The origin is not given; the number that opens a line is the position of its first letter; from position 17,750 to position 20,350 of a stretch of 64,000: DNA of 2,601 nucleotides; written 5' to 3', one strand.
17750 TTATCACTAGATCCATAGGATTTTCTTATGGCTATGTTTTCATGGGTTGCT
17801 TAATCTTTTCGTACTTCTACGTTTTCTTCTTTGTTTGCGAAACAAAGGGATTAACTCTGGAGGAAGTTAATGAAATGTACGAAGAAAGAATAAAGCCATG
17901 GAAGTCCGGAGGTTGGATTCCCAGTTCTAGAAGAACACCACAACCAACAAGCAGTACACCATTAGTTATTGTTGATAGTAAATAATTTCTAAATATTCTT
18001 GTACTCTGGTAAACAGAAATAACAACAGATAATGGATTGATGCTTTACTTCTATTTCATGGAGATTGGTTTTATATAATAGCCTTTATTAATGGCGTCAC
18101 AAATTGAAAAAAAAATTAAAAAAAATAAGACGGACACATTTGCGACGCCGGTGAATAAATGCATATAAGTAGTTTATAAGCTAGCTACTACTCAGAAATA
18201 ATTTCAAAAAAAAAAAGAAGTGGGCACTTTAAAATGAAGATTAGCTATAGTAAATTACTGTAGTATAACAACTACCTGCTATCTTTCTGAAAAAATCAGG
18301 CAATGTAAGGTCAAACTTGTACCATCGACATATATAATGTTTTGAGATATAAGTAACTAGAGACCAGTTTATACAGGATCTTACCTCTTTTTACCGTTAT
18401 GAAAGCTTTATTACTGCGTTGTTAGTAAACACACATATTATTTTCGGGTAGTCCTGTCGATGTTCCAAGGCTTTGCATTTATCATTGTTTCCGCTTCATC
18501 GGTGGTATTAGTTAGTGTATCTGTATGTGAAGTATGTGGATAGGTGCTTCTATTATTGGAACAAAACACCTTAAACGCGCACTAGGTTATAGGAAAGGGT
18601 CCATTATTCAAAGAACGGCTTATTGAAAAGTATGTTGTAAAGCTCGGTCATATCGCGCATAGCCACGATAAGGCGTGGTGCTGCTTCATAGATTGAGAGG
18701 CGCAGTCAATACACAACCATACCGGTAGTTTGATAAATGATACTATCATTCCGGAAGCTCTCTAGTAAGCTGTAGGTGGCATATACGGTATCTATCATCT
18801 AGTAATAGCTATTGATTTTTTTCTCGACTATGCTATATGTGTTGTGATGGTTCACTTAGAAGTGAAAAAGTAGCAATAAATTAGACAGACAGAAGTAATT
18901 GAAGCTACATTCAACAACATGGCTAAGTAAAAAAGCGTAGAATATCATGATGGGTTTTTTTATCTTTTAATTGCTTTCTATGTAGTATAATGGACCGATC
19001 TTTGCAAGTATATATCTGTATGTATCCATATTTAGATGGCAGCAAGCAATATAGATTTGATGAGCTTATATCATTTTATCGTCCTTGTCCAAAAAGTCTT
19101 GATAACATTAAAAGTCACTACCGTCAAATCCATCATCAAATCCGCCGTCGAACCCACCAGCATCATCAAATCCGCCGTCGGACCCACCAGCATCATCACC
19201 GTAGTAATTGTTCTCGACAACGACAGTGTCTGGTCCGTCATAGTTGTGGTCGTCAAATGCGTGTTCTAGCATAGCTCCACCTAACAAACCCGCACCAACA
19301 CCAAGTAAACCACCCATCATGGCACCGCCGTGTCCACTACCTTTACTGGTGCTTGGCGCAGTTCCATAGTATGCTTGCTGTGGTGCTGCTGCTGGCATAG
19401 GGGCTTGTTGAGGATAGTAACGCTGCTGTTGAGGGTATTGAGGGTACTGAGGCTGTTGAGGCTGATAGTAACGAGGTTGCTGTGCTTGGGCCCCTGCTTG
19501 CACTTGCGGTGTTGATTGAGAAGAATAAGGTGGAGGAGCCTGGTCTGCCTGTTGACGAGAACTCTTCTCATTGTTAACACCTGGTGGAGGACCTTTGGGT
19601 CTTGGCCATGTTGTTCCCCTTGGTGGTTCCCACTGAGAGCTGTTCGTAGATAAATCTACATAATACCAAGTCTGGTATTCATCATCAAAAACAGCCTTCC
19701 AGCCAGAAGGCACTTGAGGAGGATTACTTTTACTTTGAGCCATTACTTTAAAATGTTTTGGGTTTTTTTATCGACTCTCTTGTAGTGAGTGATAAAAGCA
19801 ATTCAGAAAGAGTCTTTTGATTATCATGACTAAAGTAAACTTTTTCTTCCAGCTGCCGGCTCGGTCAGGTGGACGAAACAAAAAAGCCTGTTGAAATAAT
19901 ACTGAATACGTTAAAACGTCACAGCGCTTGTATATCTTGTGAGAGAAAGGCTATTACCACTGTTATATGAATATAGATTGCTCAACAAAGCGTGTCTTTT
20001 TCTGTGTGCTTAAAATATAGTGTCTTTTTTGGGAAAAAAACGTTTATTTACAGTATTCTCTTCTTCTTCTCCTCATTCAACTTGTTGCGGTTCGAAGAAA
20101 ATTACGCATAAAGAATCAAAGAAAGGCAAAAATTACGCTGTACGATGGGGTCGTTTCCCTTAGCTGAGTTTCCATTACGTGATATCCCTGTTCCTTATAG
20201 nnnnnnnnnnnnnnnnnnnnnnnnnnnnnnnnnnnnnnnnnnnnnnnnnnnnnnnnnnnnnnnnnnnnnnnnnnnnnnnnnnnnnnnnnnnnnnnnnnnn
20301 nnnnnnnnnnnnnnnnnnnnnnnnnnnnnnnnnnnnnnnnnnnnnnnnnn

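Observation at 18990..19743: AUA1 and WWM1 overlap on opposite strands across a 30-bp tandem repeat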

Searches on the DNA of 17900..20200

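Call 56: search_rna_families(source=window, start=17900, end=20200, threshold=evalue, max_evalue=1)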
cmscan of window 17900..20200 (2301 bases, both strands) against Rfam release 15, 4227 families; matches with E-value up to 1: 0.
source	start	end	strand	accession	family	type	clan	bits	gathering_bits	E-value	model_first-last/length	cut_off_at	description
